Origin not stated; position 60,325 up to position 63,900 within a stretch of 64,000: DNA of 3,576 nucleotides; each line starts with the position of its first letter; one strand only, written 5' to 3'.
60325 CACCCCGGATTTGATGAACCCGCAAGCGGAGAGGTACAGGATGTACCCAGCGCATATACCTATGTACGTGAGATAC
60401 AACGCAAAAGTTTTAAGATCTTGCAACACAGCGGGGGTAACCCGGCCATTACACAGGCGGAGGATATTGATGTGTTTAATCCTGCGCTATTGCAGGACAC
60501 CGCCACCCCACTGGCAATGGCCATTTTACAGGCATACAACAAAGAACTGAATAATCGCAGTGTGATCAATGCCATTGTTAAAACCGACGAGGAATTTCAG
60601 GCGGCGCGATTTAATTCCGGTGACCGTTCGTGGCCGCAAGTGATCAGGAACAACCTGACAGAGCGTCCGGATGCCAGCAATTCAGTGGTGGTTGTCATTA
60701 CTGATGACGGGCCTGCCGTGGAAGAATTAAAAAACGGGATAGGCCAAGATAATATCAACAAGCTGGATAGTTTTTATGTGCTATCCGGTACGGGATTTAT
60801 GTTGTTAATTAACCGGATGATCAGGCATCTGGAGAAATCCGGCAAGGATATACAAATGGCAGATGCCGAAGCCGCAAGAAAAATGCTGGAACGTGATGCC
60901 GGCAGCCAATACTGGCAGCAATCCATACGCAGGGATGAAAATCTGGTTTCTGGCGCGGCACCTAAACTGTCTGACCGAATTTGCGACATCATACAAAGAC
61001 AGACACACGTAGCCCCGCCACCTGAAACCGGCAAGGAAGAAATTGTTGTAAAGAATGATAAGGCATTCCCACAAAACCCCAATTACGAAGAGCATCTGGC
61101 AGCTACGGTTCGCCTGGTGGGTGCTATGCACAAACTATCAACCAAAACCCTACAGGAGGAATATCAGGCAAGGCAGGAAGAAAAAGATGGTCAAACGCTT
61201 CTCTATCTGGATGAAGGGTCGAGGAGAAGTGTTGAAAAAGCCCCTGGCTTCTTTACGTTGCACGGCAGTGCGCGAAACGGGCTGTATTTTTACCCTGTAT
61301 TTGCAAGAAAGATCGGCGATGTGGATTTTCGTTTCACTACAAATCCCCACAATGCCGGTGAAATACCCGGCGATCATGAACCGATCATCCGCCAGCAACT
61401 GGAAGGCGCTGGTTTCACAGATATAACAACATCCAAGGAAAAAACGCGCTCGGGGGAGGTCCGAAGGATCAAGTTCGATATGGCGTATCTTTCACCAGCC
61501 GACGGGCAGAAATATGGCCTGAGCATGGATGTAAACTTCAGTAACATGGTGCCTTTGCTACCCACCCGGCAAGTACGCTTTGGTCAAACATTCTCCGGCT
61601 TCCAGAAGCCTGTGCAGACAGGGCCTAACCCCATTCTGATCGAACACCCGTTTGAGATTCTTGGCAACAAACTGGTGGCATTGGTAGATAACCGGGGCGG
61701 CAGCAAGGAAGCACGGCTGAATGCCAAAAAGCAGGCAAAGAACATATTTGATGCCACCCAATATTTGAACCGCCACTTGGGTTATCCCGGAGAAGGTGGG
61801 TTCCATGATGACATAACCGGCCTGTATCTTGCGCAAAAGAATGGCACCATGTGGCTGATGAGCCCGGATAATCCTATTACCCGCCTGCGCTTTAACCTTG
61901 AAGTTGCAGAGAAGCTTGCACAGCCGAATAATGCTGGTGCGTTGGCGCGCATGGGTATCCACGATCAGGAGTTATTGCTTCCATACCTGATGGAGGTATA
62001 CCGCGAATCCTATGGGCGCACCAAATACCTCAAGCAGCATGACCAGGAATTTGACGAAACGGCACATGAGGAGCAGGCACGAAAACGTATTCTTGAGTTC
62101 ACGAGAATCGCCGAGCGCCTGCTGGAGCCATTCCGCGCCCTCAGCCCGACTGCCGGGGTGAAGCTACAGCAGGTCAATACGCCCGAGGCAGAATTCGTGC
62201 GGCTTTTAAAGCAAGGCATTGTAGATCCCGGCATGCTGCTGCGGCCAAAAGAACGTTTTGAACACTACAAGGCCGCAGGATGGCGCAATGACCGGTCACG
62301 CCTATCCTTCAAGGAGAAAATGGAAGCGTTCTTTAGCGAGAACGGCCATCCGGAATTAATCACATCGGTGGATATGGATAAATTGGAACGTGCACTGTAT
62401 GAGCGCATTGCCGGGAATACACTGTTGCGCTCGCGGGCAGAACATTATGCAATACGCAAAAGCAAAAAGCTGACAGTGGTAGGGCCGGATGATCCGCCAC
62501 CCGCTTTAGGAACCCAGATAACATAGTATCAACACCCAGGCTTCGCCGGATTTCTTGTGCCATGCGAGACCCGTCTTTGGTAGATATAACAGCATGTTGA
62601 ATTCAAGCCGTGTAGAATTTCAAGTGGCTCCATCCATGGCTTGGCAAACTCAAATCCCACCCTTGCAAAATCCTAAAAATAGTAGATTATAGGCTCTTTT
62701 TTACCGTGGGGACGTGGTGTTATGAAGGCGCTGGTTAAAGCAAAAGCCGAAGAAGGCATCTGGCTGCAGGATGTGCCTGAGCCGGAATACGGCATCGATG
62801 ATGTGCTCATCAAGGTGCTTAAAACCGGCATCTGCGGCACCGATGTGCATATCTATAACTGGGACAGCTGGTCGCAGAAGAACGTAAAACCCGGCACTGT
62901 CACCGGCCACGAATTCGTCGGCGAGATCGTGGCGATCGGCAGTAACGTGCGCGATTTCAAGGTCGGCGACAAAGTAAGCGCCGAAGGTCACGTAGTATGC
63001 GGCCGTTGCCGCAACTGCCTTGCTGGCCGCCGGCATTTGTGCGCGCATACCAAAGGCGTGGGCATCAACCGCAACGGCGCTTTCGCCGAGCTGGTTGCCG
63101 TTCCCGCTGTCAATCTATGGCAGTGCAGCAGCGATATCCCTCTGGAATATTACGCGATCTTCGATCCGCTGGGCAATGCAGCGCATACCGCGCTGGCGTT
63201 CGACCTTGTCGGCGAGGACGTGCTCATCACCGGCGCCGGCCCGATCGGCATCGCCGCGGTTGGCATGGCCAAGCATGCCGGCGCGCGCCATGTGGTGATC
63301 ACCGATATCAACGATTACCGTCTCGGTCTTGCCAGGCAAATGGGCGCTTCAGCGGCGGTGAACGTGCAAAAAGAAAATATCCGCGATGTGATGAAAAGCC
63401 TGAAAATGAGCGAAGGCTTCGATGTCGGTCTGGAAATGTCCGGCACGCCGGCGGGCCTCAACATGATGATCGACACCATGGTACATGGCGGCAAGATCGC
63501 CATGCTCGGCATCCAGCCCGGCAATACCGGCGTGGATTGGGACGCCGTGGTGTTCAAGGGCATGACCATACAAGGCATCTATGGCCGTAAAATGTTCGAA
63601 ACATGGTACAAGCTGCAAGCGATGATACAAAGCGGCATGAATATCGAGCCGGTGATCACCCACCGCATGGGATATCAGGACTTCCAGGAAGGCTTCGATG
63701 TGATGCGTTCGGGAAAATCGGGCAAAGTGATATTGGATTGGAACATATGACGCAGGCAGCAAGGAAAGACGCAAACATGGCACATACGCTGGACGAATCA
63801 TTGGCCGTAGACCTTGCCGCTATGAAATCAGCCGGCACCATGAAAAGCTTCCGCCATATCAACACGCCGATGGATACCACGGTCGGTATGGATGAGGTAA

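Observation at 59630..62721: tRNA-Tyr-adjacent 3-kb islet encoding an 863-aa orphan protein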

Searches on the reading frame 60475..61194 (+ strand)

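Call 42: search_protein_families(library=pfam, proteins=[window:60475-61194:+], max_evalue=10)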
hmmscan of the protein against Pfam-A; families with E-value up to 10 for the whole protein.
window:60475-61194:+ (240 aa): 1 family
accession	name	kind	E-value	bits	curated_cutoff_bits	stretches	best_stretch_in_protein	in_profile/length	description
PF00250.24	Forkhead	-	0.091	13.3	27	1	14-62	12-56/88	Forkhead domain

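Call 85: search_protein_families(library=padloc, proteins=[window:60475-61194:+], max_evalue=10)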
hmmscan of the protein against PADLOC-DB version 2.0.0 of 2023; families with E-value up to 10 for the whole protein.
window:60475-61194:+ (240 aa): 0 families

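Call 86: search_protein_families(library=ncbifam, proteins=[window:60475-61194:+], max_evalue=10)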
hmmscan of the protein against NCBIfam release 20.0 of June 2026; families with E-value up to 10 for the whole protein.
window:60475-61194:+ (240 aa): 3 families
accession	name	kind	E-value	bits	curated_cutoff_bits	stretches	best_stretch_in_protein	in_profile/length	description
NF005295.0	PRK06820.1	equivalog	0.016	14.2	690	1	56-134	207-280/440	EscN/YscN/HrcN family type III secretion system ATPase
NF008351.0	PRK11138.1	equivalog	0.023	13.2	423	2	43-79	134-170/394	outer membrane protein assembly factor BamB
TIGR03300.1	assembly_YfgL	equivalog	0.028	13.1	285.2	1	45-79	121-155/377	outer membrane protein assembly factor BamB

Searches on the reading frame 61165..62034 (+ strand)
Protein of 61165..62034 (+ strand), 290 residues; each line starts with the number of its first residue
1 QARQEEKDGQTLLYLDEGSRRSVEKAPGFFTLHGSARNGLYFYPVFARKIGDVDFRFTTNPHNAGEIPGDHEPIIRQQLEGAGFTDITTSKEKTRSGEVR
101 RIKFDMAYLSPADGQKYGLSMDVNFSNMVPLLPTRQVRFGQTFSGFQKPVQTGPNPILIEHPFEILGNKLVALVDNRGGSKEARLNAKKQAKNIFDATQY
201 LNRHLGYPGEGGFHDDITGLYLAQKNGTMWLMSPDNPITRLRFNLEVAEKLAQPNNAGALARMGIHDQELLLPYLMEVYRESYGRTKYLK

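Call 24: search_solved_structures(query=window:61255-62025:+, max_evalue=10, show_alignments=4)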
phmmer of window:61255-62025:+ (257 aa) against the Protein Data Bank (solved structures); distinct sequences matched with E-value up to 10: 0.

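Call 27: find_homologous_proteins(query=window:61255-62025:+, max_evalue=10)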
Query window:61255-62025:+: 310 candidates shared short words with the query, none scored E <= 10.

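Call 42: search_protein_families(library=pfam, proteins=[window:61165-62034:+], max_evalue=10)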
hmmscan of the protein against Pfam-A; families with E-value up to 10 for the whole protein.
window:61165-62034:+ (290 aa): 2 families
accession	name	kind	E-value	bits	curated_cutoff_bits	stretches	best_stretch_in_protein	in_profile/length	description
PF08843.17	AbiEii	-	3.5e-06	27.6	22.5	1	51-255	35-215/238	Nucleotidyl transferase AbiEii toxin, Type IV TA system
PF07076.17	DUF1344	-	0.24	11.6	23.1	1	97-128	6-37/60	Protein of unknown function (DUF1344)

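Call 85: search_protein_families(library=padloc, proteins=[window:61165-62034:+], max_evalue=10)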
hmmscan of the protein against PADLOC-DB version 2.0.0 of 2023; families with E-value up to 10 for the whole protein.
window:61165-62034:+ (290 aa): 1 family
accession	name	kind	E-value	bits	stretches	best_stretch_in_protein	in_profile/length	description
PDLC02305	AbiEii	-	0.0029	14.9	1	103-175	113-177/306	AbiEii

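Call 86: search_protein_families(library=ncbifam, proteins=[window:61165-62034:+], max_evalue=10)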
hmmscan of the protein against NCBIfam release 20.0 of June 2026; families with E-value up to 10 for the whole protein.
window:61165-62034:+ (290 aa): 0 families

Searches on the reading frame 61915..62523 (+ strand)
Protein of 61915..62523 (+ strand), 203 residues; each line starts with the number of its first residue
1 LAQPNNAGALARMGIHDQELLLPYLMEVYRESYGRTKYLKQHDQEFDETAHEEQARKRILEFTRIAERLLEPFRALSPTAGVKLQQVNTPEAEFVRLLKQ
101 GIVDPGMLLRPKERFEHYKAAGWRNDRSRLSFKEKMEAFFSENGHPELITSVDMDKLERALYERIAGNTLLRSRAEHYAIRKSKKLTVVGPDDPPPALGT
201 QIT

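Call 42: search_protein_families(library=pfam, proteins=[window:61915-62523:+], max_evalue=10)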
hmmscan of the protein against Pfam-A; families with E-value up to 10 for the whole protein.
window:61915-62523:+ (203 aa): 0 families

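Call 59: search_solved_structures(query=window:61915-62523:+, max_evalue=10, show_alignments=2)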
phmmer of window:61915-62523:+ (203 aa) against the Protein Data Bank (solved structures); distinct sequences matched with E-value up to 10: 2.
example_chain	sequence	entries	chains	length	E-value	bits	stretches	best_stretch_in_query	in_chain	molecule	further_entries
4hx9_A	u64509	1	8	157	0.37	14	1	118-145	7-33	Nucleoside deoxyribosyltransferase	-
1tsj_A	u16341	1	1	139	0.86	12.8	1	93-135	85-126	conserved hypothetical protein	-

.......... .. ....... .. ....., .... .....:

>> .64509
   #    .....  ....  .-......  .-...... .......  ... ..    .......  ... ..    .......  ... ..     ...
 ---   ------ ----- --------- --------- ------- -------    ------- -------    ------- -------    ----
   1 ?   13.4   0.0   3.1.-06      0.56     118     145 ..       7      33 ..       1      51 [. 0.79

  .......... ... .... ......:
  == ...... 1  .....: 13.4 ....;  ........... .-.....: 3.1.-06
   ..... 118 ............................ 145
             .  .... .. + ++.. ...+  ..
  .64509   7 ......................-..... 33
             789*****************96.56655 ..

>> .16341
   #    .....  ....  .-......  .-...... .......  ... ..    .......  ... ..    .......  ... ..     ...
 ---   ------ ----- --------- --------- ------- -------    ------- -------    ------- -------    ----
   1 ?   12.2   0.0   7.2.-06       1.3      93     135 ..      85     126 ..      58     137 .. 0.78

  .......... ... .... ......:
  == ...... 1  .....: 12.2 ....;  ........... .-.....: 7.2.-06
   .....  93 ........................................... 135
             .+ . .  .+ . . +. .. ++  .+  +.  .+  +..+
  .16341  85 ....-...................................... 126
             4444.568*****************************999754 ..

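Call 85: search_protein_families(library=padloc, proteins=[window:61915-62523:+], max_evalue=10)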
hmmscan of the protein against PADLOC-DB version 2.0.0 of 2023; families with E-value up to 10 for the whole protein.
window:61915-62523:+ (203 aa): 0 families

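Call 86: search_protein_families(library=ncbifam, proteins=[window:61915-62523:+], max_evalue=10)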
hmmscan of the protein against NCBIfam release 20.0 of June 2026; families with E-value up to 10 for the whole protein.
window:61915-62523:+ (203 aa): 0 families

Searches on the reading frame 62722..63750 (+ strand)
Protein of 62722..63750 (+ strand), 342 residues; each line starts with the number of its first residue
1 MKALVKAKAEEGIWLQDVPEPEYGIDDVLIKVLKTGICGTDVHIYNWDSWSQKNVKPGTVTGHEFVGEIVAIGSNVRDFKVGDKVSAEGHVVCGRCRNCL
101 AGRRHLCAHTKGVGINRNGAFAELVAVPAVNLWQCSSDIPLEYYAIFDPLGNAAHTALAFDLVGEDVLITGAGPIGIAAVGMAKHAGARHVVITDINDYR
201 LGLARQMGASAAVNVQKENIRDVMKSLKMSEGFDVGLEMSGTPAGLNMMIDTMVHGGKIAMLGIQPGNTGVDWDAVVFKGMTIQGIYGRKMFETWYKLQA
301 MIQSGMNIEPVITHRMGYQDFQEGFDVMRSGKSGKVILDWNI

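Call 21: find_related_loci(query=window:62722-63750:+, collection=genome_contigs, flank=10000)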
Query window:62722-63750:+ (342 aa) in genome_contigs; peptide patterns used: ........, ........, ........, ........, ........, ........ (x = any residue, [..] = any of these).
599 stretches matched a pattern (row limit reached: there are more); 414 encode a relative of the query (tblastn E <= 1e-3); the best 80 are kept; 80 distinct loci.
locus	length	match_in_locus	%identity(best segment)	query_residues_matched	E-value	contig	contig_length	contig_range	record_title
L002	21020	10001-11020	76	1-340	0e+0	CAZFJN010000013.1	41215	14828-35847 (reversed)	MAG TPA_asm: uncultured Rickettsiales bacterium isolate SRP150892_co2_476 genome assembly, contig: NODE_1090_length_4121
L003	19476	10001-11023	77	1-341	0e+0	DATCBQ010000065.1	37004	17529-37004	MAG TPA_asm: Rhizomicrobium sp. isolate SMAG_U7677 k141_285851, whole genome shotgun sequence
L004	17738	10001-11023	76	1-341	0e+0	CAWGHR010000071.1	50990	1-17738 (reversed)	MAG: uncultured Alphaproteobacteria bacterium isolate MFD01689.bin.2.76 genome assembly, contig: contig_63685, whole gen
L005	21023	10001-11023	77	1-341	0e+0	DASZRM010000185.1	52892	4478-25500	MAG TPA_asm: Rhizomicrobium sp. isolate SMAG_U6024 k141_1071781, whole genome shotgun sequence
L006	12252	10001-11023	77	1-341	0e+0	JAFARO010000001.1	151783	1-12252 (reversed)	MAG: Alphaproteobacteria bacterium isolate CP_BM_ER_R7_10 BM_ER_R7_k147_451672, whole genome shotgun sequence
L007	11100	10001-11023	74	1-341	0e+0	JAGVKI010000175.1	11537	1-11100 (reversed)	MAG: Alphaproteobacteria bacterium isolate SW_32 c_000000083433, whole genome shotgun sequence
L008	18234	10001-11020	76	1-340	1e-180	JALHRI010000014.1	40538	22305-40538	MAG: Alphaproteobacteria bacterium isolate maxbin.121_sub c_000000004615, whole genome shotgun sequence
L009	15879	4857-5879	74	1-341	7e-180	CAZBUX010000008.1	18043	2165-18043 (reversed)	MAG TPA_asm: uncultured Rickettsiales bacterium isolate SRP329715_co2_1 genome assembly, contig: NODE_6031_length_18043_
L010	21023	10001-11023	76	1-341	2e-179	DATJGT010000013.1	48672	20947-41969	MAG TPA_asm: Rhizomicrobium sp. isolate SMAG_U15493 k141_4726027, whole genome shotgun sequence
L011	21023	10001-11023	74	1-341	1e-177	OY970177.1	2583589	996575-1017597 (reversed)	MAG: uncultured Alphaproteobacteria bacterium isolate MFD05377.bin.c.1 genome assembly, chromosome: 1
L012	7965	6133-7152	74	1-340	4e-170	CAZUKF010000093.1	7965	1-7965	MAG TPA_asm: uncultured Rickettsiales bacterium isolate SRP150892_co2_172 genome assembly, contig: NODE_14179_length_796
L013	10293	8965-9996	66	1-340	2e-160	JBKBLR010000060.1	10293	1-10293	MAG: Parvularculaceae bacterium isolate 21H_026.bin.68 NODE_60_length_10293_cov_5.908281, whole genome shotgun sequence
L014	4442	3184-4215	66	1-340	3e-164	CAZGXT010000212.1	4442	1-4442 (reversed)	MAG TPA_asm: uncultured Caulobacterales bacterium isolate binchicken_co319_188 genome assembly, contig: NODE_21684_lengt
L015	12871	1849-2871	65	1-341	3e-158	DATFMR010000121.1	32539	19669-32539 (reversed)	MAG TPA_asm: Ignavibacteriaceae bacterium isolate SMAG_U9230 k141_102643, whole genome shotgun sequence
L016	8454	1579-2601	64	1-341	8e-158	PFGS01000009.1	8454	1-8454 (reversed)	MAG: Ignavibacteriales bacterium CG12_big_fil_rev_8_21_14_0_65_30_8 CG12_8_21_14_0.65_scaffold_8155_c, whole genome shot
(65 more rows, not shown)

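Call 41: search_protein_families(library=pfam, proteins=[L002:1613-4378:+, L002:4487-6181:+, L002:6178-7650:+, L002:7739-8083:+, L002:8097-8618:-, L002:9242-9994:+, L002:28-546:+], max_evalue=0.001)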
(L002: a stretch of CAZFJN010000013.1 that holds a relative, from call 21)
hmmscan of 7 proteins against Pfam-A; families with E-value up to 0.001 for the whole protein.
L002:1613-4378:+ (921 aa): 1 family
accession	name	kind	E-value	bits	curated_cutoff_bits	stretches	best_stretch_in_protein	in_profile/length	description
PF00353.25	HemolysinCabind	-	1.5e-61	204.2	23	12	35-70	1-36/36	RTX calcium-binding nonapeptide repeat (4 copies)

L002:4487-6181:+ (564 aa): 4 families
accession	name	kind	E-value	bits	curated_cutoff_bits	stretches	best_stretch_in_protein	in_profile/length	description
PF00005.33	ABC_tran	-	2.4e-29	103.1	25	1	348-496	1-136/137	ABC transporter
PF00664.28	ABC_membrane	-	4.2e-06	27.1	28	1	28-282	3-267/274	ABC transporter transmembrane region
PF13304.12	AAA_21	-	3e-05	24.7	27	0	469-527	238-299/304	AAA domain, putative AbiEii toxin, Type IV TA system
PF02463.25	SMC_N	-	4.9e-05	23.3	40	0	483-539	155-210/220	RecF/RecN/SMC N terminal domain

L002:6178-7650:+ (490 aa): 3 families
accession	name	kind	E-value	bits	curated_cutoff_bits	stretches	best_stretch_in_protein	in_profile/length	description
PF13437.12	HlyD_3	-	3.4e-13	50.7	22.2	1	339-457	2-106/106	HlyD family secretion protein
PF16576.10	HlyD_D23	-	1.5e-06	28.1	30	1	325-417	97-184/214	Barrel-sandwich domain of CusB or HlyD membrane-fusion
PF13533.13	Biotin_lipoyl_2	-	0.00016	21.9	29.8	1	115-137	9-31/32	Biotin-lipoyl like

L002:7739-8083:+ (114 aa): 6 families
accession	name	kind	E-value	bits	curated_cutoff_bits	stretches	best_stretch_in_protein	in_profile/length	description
PF01381.28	HTH_3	-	4.2e-14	52.7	23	1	57-107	2-52/55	Helix-turn-helix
PF13560.12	HTH_31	-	4.7e-11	43.3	27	1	52-105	2-56/64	Helix-turn-helix domain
PF13744.12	HTH_37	-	6.4e-06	26.3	27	1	50-109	17-77/80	Helix-turn-helix domain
PF12844.13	HTH_19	-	3.4e-05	24.1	30.2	1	56-105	4-53/64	Helix-turn-helix domain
PF22495.2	HTH_92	-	0.00014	21.5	27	1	58-97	2-41/45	RsaL-like HTH domain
PF13443.12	HTH_26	-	0.00027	21.5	22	1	58-106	4-53/63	Cro/C1-type HTH DNA-binding domain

L002:8097-8618:- (173 aa): 0 families

L002:9242-9994:+ (250 aa): 4 families
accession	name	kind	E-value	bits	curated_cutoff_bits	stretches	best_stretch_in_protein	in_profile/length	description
PF13561.12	adh_short_C2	-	5.2e-62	209.9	27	1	13-248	1-235/236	Enoyl-(Acyl carrier protein) reductase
PF00106.31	adh_short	-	2.8e-59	200.3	26.6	1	10-203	4-194/195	short chain dehydrogenase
PF08659.16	KR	-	2.4e-20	73.7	22.6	1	10-173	4-164/180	KR domain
PF23441.1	SDR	-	2.7e-16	60.2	27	1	6-249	7-256/258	SDR-like rossmann domain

L002:28-546:+ (172 aa): 0 families
